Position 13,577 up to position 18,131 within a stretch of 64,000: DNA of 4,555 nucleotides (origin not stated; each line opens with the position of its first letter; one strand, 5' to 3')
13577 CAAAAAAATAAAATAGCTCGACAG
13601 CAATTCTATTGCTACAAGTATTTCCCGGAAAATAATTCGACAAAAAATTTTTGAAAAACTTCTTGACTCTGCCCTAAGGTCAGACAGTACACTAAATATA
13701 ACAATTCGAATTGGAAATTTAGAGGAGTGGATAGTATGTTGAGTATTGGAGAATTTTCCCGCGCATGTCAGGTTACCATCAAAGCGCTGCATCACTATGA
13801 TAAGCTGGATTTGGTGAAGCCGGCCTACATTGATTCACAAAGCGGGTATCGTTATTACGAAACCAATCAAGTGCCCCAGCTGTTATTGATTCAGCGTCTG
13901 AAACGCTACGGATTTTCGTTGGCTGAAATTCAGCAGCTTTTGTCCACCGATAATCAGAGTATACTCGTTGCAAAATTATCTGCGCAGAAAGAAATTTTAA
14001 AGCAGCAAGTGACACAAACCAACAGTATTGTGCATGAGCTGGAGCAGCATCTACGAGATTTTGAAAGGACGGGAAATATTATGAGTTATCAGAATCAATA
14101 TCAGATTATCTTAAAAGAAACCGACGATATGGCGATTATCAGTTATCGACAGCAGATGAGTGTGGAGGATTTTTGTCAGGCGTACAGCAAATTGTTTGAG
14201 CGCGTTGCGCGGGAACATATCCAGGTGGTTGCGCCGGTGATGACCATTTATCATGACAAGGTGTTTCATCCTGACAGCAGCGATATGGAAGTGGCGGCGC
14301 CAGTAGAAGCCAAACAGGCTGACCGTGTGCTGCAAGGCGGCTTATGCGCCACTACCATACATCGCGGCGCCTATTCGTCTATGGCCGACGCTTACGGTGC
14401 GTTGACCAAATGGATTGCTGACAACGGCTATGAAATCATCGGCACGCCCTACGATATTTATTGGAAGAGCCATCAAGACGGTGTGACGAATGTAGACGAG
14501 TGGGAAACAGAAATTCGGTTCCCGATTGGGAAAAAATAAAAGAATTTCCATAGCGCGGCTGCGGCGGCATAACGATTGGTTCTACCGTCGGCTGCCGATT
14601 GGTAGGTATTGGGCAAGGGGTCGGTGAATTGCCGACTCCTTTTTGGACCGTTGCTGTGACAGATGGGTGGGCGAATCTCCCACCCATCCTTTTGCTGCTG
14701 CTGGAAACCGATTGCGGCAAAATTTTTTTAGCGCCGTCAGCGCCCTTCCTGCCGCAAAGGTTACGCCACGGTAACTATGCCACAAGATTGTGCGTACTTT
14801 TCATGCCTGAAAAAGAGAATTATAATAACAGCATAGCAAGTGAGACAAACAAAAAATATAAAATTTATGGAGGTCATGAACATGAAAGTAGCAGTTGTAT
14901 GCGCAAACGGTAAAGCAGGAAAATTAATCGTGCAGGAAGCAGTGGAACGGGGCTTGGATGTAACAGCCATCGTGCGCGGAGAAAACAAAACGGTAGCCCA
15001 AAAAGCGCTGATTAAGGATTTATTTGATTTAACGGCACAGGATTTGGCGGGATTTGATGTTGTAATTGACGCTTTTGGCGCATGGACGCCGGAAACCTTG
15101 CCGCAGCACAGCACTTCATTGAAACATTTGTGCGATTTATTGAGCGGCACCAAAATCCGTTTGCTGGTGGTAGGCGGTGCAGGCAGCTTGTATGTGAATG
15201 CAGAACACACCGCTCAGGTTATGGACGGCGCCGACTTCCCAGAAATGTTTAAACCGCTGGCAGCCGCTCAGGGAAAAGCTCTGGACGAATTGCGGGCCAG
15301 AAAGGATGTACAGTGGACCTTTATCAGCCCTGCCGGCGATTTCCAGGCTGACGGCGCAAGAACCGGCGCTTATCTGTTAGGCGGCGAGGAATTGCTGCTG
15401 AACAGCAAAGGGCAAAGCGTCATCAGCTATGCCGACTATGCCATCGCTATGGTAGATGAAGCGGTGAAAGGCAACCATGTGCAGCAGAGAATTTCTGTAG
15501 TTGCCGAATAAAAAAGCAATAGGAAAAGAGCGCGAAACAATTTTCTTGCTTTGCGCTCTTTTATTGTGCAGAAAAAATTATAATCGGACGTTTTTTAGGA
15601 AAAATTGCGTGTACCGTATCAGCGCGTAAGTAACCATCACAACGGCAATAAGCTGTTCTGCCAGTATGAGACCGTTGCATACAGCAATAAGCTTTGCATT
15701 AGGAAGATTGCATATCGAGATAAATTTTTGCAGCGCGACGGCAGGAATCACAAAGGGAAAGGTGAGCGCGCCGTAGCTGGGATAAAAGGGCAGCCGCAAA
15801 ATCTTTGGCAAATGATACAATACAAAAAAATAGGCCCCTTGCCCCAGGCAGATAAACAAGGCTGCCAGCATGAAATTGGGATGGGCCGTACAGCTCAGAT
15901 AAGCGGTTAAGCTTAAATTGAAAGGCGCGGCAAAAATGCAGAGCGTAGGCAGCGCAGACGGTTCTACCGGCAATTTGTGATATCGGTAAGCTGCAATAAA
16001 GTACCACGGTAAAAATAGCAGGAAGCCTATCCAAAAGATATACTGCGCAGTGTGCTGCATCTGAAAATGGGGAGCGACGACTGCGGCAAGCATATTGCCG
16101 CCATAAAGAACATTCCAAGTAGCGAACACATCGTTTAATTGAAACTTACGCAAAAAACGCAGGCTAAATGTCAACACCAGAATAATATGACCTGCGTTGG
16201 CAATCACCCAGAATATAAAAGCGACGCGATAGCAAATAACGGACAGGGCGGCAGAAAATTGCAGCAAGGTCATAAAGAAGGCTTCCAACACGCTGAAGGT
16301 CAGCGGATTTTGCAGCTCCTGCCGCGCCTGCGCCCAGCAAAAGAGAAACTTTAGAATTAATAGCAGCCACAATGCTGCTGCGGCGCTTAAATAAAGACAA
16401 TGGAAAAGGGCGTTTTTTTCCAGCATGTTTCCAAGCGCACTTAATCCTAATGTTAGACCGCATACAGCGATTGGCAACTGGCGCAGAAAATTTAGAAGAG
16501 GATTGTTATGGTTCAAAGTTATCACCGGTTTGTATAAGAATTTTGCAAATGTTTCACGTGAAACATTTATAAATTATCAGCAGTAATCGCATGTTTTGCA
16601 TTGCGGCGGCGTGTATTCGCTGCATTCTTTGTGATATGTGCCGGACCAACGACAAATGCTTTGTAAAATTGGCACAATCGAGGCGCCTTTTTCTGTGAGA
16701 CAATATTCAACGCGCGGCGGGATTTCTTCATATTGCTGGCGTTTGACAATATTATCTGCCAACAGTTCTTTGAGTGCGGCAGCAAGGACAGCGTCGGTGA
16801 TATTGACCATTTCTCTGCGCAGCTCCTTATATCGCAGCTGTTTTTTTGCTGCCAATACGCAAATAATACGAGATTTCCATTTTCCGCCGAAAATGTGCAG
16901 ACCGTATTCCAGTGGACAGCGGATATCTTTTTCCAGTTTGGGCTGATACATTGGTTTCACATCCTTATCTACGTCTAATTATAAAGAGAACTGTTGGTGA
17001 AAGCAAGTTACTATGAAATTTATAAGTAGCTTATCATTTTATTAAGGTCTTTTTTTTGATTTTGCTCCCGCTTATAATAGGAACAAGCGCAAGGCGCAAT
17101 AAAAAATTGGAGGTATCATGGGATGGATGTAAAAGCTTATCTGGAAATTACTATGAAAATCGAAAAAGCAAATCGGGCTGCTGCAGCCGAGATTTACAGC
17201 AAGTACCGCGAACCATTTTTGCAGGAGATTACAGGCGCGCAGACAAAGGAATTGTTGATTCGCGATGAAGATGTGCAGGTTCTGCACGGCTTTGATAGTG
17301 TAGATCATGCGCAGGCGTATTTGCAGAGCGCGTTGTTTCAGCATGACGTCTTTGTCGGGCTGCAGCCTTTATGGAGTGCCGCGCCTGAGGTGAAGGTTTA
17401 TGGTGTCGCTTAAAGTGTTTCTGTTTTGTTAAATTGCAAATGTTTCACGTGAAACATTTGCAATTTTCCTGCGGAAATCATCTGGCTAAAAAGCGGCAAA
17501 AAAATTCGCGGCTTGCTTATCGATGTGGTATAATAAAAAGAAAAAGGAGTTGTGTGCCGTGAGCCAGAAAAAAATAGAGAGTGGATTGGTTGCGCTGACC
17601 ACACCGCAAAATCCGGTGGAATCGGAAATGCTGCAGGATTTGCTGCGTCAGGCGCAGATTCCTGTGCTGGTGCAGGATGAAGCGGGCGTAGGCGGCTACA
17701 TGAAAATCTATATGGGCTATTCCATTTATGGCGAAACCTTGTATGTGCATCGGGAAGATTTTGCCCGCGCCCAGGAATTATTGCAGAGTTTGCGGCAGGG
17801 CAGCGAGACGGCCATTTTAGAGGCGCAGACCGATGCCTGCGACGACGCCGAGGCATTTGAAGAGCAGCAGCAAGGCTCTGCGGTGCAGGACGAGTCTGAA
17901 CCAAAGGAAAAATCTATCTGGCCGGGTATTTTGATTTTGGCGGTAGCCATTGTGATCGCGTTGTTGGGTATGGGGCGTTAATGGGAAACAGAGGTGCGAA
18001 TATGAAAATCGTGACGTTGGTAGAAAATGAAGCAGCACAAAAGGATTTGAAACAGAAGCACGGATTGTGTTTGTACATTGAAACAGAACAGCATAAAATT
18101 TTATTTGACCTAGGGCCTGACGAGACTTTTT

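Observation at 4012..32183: Sixteen consensus parS sites packed into 28 kb, eight on each side of parAB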

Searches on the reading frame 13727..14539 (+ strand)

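Call 8: search_protein_families(library=pfam, proteins=[window:13727-14539:+])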
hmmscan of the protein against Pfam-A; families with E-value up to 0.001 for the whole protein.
window:13727-14539:+ (270 aa): 5 families
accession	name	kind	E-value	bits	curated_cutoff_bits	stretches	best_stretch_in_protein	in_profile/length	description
PF13411.12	MerR_1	-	3.3e-14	53.2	21.6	1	6-73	2-67/69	MerR HTH family regulatory protein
PF06445.20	GyrI-like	-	2.3e-13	51.1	26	1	127-267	3-154/155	GyrI-like small molecule binding domain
PF00376.29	MerR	-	1.2e-09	38.2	28.2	1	6-44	1-38/38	MerR family regulatory protein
PF09278.17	MerR-DNA-bind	-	2.1e-06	28.7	25.4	1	51-106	3-63/65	MerR, DNA binding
PF09403.15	FadA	-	0.00016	22.5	28.5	0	66-135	7-74/99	Adhesion protein FadA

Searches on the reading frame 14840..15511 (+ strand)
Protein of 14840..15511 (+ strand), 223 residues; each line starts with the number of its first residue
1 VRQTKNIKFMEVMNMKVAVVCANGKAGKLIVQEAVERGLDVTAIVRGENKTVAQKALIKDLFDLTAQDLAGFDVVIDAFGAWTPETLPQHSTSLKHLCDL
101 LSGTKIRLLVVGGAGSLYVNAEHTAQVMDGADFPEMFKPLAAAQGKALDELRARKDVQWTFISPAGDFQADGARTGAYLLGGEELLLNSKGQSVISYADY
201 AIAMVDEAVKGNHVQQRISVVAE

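Call 8: search_protein_families(library=pfam, proteins=[window:14840-15511:+])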
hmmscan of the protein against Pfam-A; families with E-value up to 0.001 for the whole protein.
window:14840-15511:+ (223 aa): 1 family
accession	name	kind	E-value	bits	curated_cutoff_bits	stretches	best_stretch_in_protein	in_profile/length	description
PF13460.12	NAD_binding_10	-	3.3e-14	53.6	27.2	1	22-206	2-182/184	NAD(P)H-binding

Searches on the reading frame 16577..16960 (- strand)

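Call 8: search_protein_families(library=pfam, proteins=[window:16577-16960:-])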
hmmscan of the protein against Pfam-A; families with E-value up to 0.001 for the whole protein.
window:16577-16960:- (127 aa): 2 families
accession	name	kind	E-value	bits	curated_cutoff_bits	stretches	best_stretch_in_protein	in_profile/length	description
PF01638.23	HxlR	-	3.9e-27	94.4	20.8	1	24-111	2-88/91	HxlR-like helix-turn-helix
PF13601.12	HTH_34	-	0.00076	20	27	1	32-93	5-66/80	Winged helix DNA-binding domain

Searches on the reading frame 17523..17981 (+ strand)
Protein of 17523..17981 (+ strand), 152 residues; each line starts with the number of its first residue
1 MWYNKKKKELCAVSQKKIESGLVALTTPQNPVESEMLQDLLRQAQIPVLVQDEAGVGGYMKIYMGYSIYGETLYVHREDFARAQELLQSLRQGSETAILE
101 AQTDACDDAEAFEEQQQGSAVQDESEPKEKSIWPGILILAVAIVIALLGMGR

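Call 9: search_protein_families(library=pfam, proteins=[window:17523-17981:+])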
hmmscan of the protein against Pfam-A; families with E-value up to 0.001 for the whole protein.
window:17523-17981:+ (152 aa): 1 family
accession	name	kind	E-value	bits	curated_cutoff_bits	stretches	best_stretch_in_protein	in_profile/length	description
PF09413.15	DUF2007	-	2.2e-08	34.6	25.7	1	24-90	3-65/66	Putative prokaryotic signal transducing protein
